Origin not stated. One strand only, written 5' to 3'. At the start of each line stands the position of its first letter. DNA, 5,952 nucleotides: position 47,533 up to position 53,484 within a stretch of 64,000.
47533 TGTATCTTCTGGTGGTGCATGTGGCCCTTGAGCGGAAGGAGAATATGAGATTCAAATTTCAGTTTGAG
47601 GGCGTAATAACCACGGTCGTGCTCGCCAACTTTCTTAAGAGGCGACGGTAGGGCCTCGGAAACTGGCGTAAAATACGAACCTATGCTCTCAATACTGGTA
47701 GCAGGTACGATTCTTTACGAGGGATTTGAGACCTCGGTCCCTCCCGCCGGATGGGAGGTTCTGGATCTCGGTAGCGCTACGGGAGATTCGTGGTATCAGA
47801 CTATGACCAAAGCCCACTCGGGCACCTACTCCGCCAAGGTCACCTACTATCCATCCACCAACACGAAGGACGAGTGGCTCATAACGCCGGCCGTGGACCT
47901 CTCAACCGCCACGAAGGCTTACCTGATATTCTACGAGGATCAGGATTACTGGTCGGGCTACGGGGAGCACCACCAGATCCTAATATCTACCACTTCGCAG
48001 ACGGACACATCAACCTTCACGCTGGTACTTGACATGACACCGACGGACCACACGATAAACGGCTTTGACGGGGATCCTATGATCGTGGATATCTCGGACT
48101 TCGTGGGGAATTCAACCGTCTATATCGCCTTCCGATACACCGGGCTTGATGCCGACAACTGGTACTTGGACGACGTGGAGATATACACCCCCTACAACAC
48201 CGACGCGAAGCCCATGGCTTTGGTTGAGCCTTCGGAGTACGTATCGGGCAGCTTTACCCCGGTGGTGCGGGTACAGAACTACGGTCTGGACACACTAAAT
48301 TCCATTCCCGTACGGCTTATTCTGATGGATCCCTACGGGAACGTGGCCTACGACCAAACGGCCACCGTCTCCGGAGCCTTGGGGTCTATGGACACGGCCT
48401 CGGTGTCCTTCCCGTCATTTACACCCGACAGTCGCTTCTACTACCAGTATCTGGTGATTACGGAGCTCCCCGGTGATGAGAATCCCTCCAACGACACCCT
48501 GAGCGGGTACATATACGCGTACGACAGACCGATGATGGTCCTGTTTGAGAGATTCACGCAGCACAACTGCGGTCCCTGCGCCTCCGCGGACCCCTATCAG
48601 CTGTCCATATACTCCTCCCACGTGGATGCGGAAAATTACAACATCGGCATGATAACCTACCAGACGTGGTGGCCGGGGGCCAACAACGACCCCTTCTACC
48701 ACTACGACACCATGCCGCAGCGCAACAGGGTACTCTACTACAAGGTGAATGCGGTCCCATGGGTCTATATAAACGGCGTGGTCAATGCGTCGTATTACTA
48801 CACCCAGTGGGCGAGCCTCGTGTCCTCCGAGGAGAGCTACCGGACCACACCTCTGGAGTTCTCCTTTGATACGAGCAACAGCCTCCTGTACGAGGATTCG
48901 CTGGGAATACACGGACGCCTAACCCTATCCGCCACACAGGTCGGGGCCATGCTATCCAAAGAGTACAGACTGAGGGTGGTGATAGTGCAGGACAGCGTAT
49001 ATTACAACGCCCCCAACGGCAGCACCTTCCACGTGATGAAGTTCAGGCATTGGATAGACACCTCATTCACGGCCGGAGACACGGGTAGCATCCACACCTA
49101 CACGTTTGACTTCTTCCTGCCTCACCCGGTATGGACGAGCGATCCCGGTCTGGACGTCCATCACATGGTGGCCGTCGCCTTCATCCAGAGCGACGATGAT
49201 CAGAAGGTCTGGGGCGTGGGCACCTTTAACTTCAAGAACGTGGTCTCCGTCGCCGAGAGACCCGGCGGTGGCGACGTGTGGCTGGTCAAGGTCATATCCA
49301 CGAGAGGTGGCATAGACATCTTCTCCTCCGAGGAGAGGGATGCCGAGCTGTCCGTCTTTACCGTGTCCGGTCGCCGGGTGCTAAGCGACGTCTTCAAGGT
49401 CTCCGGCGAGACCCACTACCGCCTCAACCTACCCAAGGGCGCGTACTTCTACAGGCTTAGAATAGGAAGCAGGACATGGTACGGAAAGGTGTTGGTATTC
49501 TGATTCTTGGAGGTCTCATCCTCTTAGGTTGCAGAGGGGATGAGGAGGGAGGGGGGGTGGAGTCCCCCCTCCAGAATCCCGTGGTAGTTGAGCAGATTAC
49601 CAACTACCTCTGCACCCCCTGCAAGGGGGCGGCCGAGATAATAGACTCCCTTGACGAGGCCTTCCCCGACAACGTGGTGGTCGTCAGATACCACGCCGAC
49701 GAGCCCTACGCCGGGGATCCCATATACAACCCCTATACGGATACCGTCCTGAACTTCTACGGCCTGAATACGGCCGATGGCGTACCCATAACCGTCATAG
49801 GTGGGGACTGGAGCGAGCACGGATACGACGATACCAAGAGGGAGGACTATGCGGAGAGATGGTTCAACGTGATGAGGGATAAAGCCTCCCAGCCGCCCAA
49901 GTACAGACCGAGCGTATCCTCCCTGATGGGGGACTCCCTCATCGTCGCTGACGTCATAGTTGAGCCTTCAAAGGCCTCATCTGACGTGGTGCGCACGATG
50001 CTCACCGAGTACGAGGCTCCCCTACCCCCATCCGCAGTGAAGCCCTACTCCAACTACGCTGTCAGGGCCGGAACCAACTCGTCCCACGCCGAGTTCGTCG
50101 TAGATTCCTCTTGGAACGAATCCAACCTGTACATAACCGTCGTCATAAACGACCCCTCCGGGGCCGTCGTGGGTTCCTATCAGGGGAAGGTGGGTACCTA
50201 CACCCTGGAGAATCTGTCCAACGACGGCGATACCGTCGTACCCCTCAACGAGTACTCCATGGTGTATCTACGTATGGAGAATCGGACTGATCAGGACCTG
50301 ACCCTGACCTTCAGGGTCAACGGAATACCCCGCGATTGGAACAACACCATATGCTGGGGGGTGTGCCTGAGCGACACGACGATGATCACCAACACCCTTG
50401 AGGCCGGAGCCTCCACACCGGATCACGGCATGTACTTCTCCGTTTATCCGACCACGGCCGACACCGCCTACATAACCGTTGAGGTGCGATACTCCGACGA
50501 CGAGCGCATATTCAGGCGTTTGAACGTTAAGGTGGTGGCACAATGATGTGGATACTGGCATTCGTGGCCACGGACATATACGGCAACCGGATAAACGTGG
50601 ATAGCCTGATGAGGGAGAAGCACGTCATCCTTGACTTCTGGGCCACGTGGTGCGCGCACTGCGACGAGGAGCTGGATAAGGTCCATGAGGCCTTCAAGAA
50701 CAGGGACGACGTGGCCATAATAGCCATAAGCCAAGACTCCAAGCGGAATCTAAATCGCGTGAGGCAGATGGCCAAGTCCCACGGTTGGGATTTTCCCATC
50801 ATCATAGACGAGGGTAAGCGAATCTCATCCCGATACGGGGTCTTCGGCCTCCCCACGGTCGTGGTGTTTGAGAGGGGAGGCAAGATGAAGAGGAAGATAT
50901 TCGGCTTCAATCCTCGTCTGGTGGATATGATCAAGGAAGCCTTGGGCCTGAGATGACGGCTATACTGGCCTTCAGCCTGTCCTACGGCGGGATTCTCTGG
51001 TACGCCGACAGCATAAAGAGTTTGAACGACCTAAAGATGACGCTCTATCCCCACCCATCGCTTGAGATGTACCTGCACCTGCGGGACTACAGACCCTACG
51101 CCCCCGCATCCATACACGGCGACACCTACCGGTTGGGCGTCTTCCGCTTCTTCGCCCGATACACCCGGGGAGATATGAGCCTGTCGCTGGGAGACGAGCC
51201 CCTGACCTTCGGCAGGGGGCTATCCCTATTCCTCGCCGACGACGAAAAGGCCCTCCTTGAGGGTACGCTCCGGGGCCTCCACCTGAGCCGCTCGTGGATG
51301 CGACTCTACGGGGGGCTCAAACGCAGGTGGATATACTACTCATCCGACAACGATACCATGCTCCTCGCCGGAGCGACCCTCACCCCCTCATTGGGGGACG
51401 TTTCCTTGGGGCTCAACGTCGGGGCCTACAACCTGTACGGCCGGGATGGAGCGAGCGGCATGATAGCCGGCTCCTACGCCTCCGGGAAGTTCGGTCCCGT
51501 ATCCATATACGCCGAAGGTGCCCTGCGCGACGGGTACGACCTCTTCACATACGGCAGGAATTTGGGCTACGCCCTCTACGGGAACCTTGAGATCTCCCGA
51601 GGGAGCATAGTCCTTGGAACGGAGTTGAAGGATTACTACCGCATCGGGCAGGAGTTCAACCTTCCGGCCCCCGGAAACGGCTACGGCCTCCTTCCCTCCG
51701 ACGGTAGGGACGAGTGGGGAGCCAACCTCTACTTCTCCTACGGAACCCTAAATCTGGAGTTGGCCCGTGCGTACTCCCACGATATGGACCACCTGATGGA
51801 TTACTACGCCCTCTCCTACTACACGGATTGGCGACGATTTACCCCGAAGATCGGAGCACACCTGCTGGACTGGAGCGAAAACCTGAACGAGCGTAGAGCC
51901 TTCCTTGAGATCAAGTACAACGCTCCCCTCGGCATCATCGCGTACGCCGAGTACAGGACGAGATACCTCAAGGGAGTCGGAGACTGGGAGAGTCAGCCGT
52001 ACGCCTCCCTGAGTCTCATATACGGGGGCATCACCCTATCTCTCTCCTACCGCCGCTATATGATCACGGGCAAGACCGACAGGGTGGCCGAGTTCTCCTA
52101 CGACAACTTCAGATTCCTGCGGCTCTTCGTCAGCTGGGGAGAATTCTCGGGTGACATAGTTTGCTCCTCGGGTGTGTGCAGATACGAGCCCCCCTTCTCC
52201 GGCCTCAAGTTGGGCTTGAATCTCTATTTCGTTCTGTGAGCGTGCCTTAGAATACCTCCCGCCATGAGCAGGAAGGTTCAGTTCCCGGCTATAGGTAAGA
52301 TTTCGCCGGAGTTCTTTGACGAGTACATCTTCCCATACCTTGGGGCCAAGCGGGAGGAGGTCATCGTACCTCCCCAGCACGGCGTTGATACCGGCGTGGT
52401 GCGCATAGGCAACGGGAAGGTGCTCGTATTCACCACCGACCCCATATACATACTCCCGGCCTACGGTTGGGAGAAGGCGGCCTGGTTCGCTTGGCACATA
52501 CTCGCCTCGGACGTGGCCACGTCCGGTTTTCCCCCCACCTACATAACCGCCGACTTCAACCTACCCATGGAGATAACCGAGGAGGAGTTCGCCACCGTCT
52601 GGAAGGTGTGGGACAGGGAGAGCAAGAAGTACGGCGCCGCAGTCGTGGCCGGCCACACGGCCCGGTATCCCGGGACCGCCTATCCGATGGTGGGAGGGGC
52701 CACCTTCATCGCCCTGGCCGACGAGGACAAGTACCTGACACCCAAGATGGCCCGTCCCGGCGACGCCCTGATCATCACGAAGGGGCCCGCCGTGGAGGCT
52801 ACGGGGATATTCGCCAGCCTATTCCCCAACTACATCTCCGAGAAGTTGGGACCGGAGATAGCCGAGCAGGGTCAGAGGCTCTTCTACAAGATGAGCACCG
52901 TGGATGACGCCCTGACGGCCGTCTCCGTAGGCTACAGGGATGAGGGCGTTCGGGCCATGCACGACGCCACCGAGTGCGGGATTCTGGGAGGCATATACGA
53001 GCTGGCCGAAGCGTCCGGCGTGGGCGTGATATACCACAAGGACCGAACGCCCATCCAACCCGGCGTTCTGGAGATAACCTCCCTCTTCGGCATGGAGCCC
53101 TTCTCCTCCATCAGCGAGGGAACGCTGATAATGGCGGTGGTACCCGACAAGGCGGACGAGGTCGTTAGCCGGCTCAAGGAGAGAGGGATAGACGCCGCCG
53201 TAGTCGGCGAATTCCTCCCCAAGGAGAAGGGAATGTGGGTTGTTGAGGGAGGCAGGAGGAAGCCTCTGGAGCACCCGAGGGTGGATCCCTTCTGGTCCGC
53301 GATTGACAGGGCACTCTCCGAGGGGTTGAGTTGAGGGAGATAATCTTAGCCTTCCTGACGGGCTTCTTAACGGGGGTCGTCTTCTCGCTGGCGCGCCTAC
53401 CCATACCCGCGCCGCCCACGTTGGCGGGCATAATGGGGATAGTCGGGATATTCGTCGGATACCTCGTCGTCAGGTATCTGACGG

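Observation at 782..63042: TAnAAT box 6-11 nt upstream of the start codon at ~18 operon heads: pervasive leaderless mRNAs, some with GTG/TTG starts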

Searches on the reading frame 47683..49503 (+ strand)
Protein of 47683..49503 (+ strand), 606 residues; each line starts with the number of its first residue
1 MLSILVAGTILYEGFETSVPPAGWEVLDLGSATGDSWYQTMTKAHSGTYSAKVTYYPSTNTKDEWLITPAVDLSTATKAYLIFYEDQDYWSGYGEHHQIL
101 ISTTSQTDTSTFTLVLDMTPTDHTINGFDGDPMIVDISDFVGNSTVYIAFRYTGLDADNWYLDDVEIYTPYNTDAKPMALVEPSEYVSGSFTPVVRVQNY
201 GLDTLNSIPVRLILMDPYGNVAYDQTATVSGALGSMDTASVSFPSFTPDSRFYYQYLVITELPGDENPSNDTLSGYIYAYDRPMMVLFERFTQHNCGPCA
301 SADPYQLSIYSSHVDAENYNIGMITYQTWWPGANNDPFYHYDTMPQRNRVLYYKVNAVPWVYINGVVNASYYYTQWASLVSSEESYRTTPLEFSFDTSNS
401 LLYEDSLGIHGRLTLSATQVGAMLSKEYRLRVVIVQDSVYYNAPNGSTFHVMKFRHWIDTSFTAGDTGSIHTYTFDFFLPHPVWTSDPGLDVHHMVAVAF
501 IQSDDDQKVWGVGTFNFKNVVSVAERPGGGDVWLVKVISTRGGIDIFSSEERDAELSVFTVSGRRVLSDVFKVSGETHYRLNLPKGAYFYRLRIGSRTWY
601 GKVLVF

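Call 7: search_protein_families(library=ncbifam, proteins=[window:47683-49503:+], max_evalue=0.00001)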
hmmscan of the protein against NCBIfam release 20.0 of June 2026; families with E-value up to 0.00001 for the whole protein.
window:47683-49503:+ (606 aa): 2 families
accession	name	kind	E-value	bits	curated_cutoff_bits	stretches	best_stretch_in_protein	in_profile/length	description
NF038128.1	choice_anch_J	domain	2.6e-23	83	30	1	11-167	2-162/162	choice-of-anchor J domain-containing protein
TIGR04183.1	Por_Secre_tail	domain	1.5e-06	28.1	23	1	545-604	12-70/72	T9SS type A sorting domain-containing protein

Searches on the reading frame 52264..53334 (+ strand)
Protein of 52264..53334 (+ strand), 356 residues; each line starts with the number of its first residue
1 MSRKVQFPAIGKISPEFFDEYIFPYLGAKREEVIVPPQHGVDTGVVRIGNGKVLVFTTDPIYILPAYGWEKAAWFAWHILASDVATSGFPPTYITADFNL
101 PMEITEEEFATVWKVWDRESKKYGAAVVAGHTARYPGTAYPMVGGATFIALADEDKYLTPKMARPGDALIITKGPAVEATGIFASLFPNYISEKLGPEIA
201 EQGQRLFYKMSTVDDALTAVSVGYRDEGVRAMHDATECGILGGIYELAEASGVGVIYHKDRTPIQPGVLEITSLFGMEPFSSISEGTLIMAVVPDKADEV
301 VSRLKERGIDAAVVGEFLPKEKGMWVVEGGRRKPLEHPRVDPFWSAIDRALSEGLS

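Call 7: search_protein_families(library=ncbifam, proteins=[window:52264-53334:+], max_evalue=0.00001)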
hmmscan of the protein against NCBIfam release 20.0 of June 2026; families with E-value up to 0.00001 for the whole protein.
window:52264-53334:+ (356 aa): 10 families
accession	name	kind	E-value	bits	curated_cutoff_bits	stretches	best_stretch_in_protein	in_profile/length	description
TIGR02124.1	hypE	equivalog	3.8e-21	75.4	251.6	1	51-338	43-323/332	hydrogenase expression/formation protein HypE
TIGR01379.1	thiL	equivalog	4.4e-19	68.6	184.15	1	37-331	21-307/320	thiamine-phosphate kinase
TIGR00476.1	selD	equivalog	9.5e-15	54.6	125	1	28-272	33-261/311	selenide, water dikinase SelD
NF010705.0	PRK14105.1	equivalog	2e-14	53.2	291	1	100-324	106-333/345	selenide, water dikinase SelD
NF002098.0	PRK00943.1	equivalog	5.3e-11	42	299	1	12-270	20-263/347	selenide, water dikinase SelD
TIGR04049.1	AIR_rel_sll0787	hypoth_equivalog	8.2e-11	41.5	321.3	1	73-321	76-294/318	sll0787 family AIR synthase-like protein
TIGR03267.1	methan_mark_2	hypoth_equivalog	5e-10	38.9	365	1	38-321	42-299/323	methanogenesis marker 2 protein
NF004353.0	PRK05731.2-2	equivalog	1.8e-07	30.6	301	1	39-335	18-294/311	thiamine-phosphate kinase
NF004351.0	PRK05731.1-4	equivalog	6.6e-06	25.5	324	0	81-286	83-271/321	thiamine-phosphate kinase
TIGR01736.1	FGAM_synth_II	equivalog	1e-05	24.1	525.75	0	144-322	164-335/718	phosphoribosylformylglycinamidine synthase subunit PurL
